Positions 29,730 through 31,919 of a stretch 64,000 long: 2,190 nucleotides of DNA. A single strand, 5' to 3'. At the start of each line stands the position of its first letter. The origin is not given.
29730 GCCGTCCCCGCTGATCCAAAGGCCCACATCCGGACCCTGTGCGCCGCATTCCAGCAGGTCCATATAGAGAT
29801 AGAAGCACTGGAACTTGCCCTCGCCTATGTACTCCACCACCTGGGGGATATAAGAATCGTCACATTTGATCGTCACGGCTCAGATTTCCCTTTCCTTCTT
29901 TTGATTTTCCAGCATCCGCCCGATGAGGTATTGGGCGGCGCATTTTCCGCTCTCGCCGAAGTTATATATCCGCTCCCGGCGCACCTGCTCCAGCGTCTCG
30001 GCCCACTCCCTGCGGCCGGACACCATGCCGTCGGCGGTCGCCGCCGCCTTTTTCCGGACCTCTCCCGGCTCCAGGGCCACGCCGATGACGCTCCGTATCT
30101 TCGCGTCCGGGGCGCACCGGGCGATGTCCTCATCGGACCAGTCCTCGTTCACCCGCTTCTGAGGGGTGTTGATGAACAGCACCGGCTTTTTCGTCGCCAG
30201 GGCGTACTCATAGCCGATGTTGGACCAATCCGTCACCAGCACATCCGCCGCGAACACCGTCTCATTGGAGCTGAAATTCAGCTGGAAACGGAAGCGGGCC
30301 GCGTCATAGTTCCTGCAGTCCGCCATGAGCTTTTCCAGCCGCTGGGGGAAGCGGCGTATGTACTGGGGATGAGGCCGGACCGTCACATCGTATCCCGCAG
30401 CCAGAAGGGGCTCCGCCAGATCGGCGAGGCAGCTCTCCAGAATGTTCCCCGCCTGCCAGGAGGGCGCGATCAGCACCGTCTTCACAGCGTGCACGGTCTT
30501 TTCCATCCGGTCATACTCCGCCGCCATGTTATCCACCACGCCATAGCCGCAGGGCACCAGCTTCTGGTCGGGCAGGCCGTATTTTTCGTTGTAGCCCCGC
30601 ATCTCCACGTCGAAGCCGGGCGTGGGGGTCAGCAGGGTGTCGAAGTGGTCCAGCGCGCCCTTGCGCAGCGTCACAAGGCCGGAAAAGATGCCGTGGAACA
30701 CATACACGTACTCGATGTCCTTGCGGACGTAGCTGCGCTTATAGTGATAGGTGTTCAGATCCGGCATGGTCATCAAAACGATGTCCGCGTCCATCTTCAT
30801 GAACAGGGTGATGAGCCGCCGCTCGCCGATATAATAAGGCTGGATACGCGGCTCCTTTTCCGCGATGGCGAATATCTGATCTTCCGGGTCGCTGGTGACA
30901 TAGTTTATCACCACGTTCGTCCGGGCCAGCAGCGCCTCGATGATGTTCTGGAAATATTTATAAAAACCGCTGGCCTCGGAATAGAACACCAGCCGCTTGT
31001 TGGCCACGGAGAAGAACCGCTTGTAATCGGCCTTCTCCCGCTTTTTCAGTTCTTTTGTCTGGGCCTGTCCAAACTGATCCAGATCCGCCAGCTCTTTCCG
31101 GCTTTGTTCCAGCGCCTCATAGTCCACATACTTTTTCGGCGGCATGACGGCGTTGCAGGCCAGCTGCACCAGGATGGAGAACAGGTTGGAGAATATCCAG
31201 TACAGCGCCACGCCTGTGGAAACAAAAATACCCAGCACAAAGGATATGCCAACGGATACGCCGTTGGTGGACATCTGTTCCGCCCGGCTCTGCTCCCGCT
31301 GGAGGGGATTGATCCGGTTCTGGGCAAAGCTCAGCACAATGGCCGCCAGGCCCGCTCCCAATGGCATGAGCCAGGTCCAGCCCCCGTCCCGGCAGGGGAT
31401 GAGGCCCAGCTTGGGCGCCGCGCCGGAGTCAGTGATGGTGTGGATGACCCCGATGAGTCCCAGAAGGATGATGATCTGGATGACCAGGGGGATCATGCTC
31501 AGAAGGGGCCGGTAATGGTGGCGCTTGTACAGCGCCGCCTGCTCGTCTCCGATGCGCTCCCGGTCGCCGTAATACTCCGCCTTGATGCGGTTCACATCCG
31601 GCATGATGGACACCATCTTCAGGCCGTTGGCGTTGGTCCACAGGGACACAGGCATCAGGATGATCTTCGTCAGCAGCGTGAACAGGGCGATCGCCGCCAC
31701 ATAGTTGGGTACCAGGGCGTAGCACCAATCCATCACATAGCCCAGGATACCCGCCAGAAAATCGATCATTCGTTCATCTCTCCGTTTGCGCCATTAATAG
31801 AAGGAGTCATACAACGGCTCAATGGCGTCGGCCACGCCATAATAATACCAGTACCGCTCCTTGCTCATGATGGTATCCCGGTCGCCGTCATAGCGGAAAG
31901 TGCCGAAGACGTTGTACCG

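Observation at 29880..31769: YidC/Oxa1 insertase domain fused in frame to a TagF-type CDP-glycerol glycerophosphotransferase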

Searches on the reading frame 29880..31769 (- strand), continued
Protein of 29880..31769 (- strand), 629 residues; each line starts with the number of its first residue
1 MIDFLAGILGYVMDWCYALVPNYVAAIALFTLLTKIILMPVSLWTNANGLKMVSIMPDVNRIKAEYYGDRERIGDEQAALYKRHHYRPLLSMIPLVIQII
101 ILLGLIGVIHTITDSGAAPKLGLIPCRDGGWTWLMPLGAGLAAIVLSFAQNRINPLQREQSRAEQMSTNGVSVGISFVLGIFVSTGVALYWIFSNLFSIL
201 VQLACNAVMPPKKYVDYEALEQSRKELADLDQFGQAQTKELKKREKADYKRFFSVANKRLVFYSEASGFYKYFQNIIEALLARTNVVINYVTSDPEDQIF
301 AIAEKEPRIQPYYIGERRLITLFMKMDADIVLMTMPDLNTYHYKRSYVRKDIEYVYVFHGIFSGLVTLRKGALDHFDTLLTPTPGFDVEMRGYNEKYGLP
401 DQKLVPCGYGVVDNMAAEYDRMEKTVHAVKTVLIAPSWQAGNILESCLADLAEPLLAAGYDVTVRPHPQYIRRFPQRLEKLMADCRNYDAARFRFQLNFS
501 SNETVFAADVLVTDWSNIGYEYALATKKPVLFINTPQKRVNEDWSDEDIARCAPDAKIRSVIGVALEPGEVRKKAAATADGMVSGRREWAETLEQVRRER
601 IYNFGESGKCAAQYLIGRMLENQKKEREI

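Call 78: search_protein_families(library=pfam, proteins=[L076:3848-4447:+, L075:571-1485:+, L076:6958-8001:+, L077:9184-10641:+, L077:12791-13273:+], max_evalue=0.01)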
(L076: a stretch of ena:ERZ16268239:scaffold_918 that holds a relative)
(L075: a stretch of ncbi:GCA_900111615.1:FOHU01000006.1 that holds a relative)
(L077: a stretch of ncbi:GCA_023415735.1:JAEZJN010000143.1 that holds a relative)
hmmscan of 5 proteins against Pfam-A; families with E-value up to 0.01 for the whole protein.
L076:3848-4447:+ (199 aa): 1 family
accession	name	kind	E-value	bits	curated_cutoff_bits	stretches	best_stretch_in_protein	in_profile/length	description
PF02096.25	60KD_IMP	-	3.2e-17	63.4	35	1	6-187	2-157/163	60Kd inner membrane protein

L075:571-1485:+ (304 aa): 0 families

L076:6958-8001:+ (347 aa): 3 families
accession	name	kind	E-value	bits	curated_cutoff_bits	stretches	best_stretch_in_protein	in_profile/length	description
PF00465.25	Fe-ADH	-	4.6e-29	101.6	31.3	1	9-152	10-168/168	Iron-containing alcohol dehydrogenase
PF25137.1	ADH_Fe_C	-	5.2e-19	69.1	27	1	168-345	6-192/194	Fe-containing alcohol dehydrogenase family, C-terminal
PF13685.12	Fe-ADH_2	-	6.7e-10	39.6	28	1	21-149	21-139/149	Iron-containing alcohol dehydrogenase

L077:9184-10641:+ (485 aa): 3 families
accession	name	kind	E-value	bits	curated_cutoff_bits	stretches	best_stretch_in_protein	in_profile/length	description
PF00884.28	Sulfatase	-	1.4e-11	44.7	25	1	169-442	3-280/301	Sulfatase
PF01663.27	Phosphodiest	-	7.5e-06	26.2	23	1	309-410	134-219/342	Type I phosphodiesterase / nucleotide pyrophosphatase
PF02995.22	DUF229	-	0.0008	18.6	25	1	364-414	295-345/496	Protein of unknown function (DUF229)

L077:12791-13273:+ (160 aa): 0 families

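Call 79: find_encoding_contigs(protein=P0392, flank=8000, max_places=1)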
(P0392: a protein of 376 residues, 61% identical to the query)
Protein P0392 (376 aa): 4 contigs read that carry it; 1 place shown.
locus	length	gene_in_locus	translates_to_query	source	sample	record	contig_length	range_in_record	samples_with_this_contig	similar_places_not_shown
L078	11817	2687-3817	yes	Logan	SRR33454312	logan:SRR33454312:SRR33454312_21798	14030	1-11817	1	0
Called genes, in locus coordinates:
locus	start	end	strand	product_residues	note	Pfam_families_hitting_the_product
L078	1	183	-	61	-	?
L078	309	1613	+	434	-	PF01467:CTP_transf_like, PF13714:PEP_mutase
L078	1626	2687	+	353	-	PF00465:Fe-ADH, PF13685:Fe-ADH_2, PF25137:ADH_Fe_C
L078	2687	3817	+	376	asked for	PF04464:Glyphos_transf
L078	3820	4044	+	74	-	-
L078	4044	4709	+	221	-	PF02096:60KD_IMP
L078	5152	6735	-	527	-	PF01464:SLT, PF23457:LysM2_NFP (faint), PF23473:LysM3_LYK4_5 (faint), PF01476:LysM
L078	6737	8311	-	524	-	-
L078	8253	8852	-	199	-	PF02527:GidB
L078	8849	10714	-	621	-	PF01134:GIDA, PF12831:FAD_oxidored (weak), PF21680:GIDA_C_1st, PF13932:SAM_GIDA_C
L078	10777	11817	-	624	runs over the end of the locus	PF01134:GIDA, PF12831:FAD_oxidored (weak), PF21680:GIDA_C_1st, PF13932:SAM_GIDA_C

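Call 80: find_encoding_contigs(protein=P0393, flank=8000, max_places=1)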
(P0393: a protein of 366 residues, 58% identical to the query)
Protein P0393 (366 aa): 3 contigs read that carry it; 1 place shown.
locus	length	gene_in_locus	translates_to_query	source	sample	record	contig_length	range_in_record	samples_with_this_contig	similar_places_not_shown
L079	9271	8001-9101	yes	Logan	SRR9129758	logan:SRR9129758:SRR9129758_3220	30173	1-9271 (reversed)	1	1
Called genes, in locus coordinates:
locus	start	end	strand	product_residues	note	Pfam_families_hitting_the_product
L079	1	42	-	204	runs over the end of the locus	-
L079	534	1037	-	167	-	PF00578:AhpC-TSA, PF08534:Redoxin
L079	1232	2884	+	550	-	PF00501:AMP-binding, PF13193:AMP-binding_C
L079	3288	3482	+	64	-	-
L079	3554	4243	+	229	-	PF02096:60KD_IMP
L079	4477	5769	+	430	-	PF01467:CTP_transf_like, PF13714:PEP_mutase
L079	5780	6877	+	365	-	PF02776:TPP_enzyme_N, PF02775:TPP_enzyme_C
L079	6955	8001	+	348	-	PF00465:Fe-ADH, PF13685:Fe-ADH_2 (weak), PF25137:ADH_Fe_C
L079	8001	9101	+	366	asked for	PF04464:Glyphos_transf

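Call 81: find_encoding_contigs(protein=P0391, flank=8000, max_places=1)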
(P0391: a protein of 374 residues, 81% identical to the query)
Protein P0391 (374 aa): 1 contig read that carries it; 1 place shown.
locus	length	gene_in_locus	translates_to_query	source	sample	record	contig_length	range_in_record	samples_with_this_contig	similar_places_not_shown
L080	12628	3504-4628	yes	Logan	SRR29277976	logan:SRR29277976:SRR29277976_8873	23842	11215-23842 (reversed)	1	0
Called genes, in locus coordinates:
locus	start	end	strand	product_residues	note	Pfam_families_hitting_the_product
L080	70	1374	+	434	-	PF01467:CTP_transf_like, PF13714:PEP_mutase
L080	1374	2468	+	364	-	PF02776:TPP_enzyme_N, PF02775:TPP_enzyme_C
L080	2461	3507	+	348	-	PF00465:Fe-ADH, PF13685:Fe-ADH_2, PF25137:ADH_Fe_C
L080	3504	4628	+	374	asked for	PF04464:Glyphos_transf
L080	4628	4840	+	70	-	-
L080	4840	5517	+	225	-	PF02096:60KD_IMP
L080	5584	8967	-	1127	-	PF02463:SMC_N, PF13175:AAA_15, PF13304:AAA_21 (weak), PF13476:AAA_23, PF13555:AAA_29 (weak), PF13304:AAA_21 (weak)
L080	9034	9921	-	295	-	PF03331:LpxC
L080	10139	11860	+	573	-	PF03772:Competence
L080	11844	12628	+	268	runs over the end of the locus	PF14453:ThiS-like, PF00899:ThiF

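Call 86: search_protein_families(library=pfam, proteins=[L065:4289-6934:+, P0143, P0157, P0147, P0159, P0160, P0164], max_evalue=0.001)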
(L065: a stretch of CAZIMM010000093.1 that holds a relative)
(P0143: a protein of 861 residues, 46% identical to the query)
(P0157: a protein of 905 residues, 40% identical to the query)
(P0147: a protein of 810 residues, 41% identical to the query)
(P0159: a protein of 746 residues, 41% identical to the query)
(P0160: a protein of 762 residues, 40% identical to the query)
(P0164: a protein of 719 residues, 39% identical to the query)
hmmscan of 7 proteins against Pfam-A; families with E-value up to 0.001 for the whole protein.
L065:4289-6934:+ (881 aa): 3 families
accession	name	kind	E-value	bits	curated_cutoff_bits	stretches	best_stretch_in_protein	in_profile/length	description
PF10502.14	Peptidase_S26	-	1.3e-33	116.7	22.9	1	39-187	8-167/168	Signal peptidase, peptidase S26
PF02096.25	60KD_IMP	-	2.1e-30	106.3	35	1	218-471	1-162/163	60Kd inner membrane protein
PF04464.20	Glyphos_transf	-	1.1e-12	48.1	22.1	1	649-796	144-293/367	CDP-Glycerol:Poly(glycerophosphate) glycerophosphotransferase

P0143 (861 aa): 3 families
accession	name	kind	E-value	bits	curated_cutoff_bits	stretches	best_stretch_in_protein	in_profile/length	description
PF02096.25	60KD_IMP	-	4.3e-34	118.3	35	1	196-450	1-161/163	60Kd inner membrane protein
PF10502.14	Peptidase_S26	-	9.3e-31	107.5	22.9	1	14-162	5-164/168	Signal peptidase, peptidase S26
PF04464.20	Glyphos_transf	-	3.9e-11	43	22.1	1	500-776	12-292/367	CDP-Glycerol:Poly(glycerophosphate) glycerophosphotransferase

P0157 (905 aa): 5 families
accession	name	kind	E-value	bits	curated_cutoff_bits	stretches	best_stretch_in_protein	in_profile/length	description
PF02096.25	60KD_IMP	-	2.4e-36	125.6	35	1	26-216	1-161/163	60Kd inner membrane protein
PF04464.20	Glyphos_transf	-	6.2e-11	42.3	22.1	1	371-530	132-291/367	CDP-Glycerol:Poly(glycerophosphate) glycerophosphotransferase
PF01633.27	Choline_kinase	-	3.1e-10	40.3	29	1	634-826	2-204/300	Choline/ethanolamine kinase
PF01636.29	APH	-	2.8e-08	34.3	23.2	1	633-850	2-232/239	Phosphotransferase enzyme family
PF02958.26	EcKL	-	0.00011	22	22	1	781-844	215-282/294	Ecdysteroid kinase-like family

P0147 (810 aa): 1 family
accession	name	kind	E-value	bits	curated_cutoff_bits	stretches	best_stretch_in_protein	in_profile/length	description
PF02096.25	60KD_IMP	-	3e-24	86.3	35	1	22-190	1-162/163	60Kd inner membrane protein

P0159 (746 aa): 2 families
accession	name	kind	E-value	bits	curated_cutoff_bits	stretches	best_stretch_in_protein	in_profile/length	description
PF02096.25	60KD_IMP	-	2.2e-27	96.5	35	1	26-273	1-162/163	60Kd inner membrane protein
PF04464.20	Glyphos_transf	-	2.4e-10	40.4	22.1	1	517-628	188-294/367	CDP-Glycerol:Poly(glycerophosphate) glycerophosphotransferase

P0160 (762 aa): 1 family
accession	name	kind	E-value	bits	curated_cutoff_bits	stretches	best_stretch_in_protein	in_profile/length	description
PF02096.25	60KD_IMP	-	3.7e-27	95.7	35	1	26-273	1-163/163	60Kd inner membrane protein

P0164 (719 aa): 2 families
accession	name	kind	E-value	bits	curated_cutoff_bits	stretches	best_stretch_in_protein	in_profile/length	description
PF02096.25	60KD_IMP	-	1.5e-29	103.5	35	1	26-269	1-158/163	60Kd inner membrane protein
PF04464.20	Glyphos_transf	-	8.7e-05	22.1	22.1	1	524-624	195-291/367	CDP-Glycerol:Poly(glycerophosphate) glycerophosphotransferase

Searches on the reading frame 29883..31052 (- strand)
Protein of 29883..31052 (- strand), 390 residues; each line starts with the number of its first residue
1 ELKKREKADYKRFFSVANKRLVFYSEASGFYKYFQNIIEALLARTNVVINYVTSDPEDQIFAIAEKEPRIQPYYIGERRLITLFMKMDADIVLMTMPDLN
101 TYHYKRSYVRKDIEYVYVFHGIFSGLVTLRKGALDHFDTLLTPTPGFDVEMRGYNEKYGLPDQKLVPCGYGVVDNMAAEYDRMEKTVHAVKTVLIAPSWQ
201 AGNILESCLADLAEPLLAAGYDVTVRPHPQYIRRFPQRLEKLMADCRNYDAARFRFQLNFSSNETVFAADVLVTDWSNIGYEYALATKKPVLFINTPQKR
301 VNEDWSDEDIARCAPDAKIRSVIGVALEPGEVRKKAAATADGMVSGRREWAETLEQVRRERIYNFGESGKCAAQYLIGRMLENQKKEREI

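Call 37: search_solved_structures(query=A3, max_evalue=1, show_alignments=3)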
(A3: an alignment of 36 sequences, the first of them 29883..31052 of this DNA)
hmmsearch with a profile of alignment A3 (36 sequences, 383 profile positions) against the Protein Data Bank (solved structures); distinct sequences matched with E-value up to 1: 2.
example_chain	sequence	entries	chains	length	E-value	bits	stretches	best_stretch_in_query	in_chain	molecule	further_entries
8qoy_A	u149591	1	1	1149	1.1e-06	30.8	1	146-292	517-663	TagF-like capsule polymerase Cps3D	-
8va1_A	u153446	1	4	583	3.4e-06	29.1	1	158-294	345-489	Teichoic acid ribitol-phosphate polymerase TarL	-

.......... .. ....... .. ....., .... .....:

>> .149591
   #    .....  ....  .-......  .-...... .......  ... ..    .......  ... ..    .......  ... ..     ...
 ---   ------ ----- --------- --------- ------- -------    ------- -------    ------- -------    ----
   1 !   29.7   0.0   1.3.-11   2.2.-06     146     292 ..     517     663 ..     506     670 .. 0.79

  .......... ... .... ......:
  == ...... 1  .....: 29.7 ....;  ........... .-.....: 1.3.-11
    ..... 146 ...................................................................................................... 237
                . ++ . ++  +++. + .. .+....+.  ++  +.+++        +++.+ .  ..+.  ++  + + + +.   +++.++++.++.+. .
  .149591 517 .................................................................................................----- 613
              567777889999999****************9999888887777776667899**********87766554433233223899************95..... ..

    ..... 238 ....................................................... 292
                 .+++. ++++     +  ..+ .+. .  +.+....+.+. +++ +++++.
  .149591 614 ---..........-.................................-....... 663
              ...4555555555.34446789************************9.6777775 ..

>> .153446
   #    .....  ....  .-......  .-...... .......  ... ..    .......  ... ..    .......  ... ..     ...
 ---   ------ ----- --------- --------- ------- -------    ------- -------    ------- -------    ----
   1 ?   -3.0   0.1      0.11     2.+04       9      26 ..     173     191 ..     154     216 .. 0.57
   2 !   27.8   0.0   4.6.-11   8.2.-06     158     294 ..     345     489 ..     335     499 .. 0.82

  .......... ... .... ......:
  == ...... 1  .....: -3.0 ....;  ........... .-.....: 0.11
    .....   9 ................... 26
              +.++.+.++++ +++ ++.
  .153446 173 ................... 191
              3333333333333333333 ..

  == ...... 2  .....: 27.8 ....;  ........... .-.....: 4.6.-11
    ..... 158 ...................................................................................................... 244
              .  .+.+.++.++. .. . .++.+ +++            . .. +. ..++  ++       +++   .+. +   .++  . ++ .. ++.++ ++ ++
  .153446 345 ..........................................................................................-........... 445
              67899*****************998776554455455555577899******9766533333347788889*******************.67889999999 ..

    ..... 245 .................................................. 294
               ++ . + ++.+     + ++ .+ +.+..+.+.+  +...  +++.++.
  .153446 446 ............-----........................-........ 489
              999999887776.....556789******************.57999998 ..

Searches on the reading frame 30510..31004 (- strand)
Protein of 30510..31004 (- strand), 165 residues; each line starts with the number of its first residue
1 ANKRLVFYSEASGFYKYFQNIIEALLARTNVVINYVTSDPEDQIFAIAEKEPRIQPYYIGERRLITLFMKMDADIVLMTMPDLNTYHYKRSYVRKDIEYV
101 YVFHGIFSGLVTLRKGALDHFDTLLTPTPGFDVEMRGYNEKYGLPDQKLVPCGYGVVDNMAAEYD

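Call 90: search_solved_structures(query=A4, max_evalue=10, show_alignments=4)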
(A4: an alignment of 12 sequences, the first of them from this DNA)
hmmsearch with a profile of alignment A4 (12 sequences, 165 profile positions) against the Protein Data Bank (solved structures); distinct sequences matched with E-value up to 10: 0.
